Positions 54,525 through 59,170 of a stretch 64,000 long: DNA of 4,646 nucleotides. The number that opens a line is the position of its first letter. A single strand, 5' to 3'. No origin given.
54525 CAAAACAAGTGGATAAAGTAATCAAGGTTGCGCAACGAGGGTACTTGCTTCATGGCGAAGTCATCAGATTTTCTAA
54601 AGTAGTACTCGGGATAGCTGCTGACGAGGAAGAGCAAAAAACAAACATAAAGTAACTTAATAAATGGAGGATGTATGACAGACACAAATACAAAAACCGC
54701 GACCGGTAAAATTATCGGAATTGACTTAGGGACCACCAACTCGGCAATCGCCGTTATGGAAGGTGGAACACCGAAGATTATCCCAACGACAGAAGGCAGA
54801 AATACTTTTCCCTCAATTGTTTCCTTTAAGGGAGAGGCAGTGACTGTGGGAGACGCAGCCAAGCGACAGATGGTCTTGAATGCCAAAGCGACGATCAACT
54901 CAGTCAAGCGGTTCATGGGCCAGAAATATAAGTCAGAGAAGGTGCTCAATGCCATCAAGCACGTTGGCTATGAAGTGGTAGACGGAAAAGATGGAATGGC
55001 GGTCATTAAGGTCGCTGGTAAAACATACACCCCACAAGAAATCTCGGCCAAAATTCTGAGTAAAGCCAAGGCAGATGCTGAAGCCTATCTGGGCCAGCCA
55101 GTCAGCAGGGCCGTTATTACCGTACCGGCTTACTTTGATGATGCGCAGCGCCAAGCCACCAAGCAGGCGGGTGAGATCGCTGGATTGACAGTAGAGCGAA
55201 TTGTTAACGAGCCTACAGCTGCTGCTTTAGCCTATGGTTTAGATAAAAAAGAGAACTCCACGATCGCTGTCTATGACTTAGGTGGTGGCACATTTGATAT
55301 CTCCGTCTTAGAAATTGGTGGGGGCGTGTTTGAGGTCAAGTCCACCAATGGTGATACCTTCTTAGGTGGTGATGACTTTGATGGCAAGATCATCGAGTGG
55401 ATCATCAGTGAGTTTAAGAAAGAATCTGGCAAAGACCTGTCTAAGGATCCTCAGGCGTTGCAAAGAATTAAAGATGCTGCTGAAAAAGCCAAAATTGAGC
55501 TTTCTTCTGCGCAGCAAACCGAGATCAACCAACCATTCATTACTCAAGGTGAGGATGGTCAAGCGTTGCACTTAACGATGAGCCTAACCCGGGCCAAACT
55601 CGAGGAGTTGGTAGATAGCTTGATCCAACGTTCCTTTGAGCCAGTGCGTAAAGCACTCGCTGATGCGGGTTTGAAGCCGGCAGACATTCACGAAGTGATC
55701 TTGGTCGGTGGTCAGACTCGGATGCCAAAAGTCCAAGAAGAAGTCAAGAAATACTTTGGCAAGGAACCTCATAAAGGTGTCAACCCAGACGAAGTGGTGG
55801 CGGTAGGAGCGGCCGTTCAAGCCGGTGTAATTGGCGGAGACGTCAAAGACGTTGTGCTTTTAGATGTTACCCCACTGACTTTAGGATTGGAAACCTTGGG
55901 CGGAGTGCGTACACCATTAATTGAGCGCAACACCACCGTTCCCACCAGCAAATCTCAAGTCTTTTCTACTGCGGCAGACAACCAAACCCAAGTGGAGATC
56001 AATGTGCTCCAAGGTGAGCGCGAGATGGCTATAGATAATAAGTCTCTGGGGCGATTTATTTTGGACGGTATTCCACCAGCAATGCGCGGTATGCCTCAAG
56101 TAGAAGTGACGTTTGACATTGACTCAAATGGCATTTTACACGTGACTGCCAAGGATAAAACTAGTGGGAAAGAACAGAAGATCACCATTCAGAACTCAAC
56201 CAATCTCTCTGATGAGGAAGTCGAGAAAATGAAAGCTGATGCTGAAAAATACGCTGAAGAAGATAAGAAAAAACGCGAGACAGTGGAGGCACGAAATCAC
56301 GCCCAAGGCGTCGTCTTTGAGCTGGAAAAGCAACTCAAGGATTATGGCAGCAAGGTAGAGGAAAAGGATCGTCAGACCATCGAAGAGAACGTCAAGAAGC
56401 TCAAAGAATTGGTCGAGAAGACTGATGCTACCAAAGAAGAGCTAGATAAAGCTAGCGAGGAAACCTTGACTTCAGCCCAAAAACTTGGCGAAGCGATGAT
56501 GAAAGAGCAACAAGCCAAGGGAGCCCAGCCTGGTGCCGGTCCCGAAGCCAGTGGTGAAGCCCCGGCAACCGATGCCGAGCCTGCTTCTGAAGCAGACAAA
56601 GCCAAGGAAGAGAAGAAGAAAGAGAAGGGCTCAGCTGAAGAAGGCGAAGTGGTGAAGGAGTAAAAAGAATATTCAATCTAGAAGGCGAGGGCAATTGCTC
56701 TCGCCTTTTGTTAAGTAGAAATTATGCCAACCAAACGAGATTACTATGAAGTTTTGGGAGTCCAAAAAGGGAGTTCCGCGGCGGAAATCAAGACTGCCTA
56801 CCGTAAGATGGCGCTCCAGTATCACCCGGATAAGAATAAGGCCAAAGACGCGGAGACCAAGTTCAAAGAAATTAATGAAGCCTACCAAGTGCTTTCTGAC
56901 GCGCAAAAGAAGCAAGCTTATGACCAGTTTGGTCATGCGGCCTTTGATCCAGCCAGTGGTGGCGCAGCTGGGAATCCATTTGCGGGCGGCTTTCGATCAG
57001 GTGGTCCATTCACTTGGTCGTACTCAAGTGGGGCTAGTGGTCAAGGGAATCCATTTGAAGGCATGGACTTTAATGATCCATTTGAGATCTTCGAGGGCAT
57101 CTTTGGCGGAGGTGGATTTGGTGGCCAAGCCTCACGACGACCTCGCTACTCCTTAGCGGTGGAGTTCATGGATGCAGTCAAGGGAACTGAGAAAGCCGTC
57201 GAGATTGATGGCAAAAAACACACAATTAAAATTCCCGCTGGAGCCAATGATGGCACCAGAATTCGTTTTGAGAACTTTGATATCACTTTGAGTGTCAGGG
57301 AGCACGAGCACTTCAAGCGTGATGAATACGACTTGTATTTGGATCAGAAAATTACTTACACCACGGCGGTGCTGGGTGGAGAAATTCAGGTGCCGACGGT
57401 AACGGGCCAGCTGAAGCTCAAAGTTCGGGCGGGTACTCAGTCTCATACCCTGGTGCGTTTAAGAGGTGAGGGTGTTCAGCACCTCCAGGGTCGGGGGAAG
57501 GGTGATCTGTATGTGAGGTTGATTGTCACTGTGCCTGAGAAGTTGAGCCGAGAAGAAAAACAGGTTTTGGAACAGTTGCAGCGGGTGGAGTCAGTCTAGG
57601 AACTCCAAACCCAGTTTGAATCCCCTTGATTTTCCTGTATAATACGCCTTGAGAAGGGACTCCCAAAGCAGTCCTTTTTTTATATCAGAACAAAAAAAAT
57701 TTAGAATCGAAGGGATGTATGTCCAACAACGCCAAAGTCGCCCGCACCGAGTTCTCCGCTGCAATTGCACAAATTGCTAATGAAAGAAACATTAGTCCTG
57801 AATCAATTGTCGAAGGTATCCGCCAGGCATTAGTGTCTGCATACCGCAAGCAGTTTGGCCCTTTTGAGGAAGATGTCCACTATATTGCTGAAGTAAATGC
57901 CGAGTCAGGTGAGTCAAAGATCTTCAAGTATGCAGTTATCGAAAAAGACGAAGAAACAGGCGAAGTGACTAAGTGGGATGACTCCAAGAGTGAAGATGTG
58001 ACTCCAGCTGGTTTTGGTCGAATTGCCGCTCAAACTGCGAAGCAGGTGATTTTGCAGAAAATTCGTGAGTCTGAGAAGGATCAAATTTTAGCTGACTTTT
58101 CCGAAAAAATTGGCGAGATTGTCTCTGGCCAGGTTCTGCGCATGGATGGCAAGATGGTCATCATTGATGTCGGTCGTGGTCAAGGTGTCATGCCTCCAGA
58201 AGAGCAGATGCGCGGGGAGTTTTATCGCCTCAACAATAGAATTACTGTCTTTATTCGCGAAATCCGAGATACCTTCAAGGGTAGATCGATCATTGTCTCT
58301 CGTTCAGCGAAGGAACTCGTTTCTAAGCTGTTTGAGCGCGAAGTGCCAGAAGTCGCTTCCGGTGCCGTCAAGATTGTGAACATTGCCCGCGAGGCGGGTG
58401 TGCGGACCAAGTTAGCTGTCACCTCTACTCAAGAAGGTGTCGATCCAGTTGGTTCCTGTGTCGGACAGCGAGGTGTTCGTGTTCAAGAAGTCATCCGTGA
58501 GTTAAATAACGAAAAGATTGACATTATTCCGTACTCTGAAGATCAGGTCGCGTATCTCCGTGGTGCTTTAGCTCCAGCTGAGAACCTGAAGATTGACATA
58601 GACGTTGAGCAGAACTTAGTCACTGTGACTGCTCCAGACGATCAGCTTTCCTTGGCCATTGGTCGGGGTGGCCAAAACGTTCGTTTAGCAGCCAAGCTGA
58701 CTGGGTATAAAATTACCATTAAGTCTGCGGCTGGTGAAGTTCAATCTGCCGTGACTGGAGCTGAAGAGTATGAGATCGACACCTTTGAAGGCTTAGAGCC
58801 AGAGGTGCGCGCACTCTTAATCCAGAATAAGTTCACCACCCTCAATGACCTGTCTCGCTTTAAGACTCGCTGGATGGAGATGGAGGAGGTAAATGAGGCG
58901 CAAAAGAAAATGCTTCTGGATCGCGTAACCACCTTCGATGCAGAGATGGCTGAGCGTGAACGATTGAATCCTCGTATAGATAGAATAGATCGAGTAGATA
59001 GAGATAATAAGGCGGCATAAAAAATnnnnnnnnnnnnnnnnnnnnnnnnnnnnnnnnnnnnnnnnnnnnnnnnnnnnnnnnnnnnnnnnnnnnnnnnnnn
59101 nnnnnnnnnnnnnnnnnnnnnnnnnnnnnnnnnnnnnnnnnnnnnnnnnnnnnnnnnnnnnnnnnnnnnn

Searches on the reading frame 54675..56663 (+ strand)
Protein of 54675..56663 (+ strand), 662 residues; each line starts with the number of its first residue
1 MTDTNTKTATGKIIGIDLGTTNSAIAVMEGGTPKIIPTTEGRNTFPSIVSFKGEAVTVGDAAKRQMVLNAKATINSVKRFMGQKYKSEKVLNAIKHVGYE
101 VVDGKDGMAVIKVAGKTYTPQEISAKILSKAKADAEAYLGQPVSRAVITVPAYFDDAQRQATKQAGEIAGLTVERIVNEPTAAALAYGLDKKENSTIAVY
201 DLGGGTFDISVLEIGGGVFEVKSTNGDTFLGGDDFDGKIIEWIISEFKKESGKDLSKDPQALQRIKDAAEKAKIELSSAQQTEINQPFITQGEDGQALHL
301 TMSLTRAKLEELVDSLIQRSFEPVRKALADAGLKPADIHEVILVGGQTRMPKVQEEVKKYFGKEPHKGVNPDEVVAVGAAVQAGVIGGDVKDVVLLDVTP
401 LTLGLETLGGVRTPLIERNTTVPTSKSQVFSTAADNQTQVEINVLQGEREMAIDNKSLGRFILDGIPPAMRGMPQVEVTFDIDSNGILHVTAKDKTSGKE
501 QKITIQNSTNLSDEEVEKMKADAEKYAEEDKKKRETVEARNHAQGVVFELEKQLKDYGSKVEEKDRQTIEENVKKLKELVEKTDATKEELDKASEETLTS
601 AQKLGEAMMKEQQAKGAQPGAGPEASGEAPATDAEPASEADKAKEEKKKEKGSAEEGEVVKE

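Call 12: search_protein_families(library=pfam, proteins=[window:54675-56663:+], max_evalue=0.001)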
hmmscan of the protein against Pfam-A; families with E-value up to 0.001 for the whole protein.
window:54675-56663:+ (662 aa): 2 families
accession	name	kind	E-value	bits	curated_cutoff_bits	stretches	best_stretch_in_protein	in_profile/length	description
PF00012.26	HSP70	-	5.8e-249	827.8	20.6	1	13-609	1-598/599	Hsp70 protein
PF06723.19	MreB_Mbl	-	1.8e-18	66.9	27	1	141-380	91-316/327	MreB/Mbl protein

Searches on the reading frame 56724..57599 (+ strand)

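Call 12: search_protein_families(library=pfam, proteins=[window:56724-57599:+], max_evalue=0.001)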
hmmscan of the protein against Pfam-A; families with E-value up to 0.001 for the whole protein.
window:56724-57599:+ (291 aa): 2 families
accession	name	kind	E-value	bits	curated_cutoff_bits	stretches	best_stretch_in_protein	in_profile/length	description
PF01556.23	DnaJ_C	-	8e-34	117.3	26.6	1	141-271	2-152/152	DnaJ C terminal domain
PF00226.36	DnaJ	-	6.4e-28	97.1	27.8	1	6-67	1-63/63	DnaJ domain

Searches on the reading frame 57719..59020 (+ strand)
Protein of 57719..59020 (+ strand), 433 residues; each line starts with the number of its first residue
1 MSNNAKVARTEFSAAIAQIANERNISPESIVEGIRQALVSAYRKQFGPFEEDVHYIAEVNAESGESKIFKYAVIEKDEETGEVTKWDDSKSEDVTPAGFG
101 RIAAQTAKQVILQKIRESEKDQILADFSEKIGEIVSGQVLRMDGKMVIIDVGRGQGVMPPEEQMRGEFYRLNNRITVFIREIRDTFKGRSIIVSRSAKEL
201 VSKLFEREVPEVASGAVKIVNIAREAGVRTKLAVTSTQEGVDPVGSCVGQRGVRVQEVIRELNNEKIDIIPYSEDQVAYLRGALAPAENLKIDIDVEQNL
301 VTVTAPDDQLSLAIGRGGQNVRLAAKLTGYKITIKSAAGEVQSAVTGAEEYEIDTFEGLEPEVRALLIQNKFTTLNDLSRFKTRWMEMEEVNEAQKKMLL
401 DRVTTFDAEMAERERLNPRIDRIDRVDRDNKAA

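Call 12: search_protein_families(library=pfam, proteins=[window:57719-59020:+], max_evalue=0.001)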
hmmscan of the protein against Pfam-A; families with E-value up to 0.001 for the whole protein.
window:57719-59020:+ (433 aa): 5 families
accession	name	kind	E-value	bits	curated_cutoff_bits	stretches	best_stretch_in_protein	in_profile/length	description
PF13184.12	KH_5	-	9.5e-24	83.8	27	1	226-293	1-68/69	NusA-like KH domain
PF08529.16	NusA_N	-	1.2e-20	74.4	23.8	1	11-121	1-119/119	NusA N-terminal domain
PF00013.35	KH_1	-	6e-05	23.2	21.5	0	302-340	3-45/66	KH domain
PF23095.1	KH_NusA_C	-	0.00025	21.5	34.2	1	307-335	7-35/59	Transcription termination/antitermination protein NusA, KH domain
PF07650.23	KH_2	-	0.00049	20.3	22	0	286-332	12-58/78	KH domain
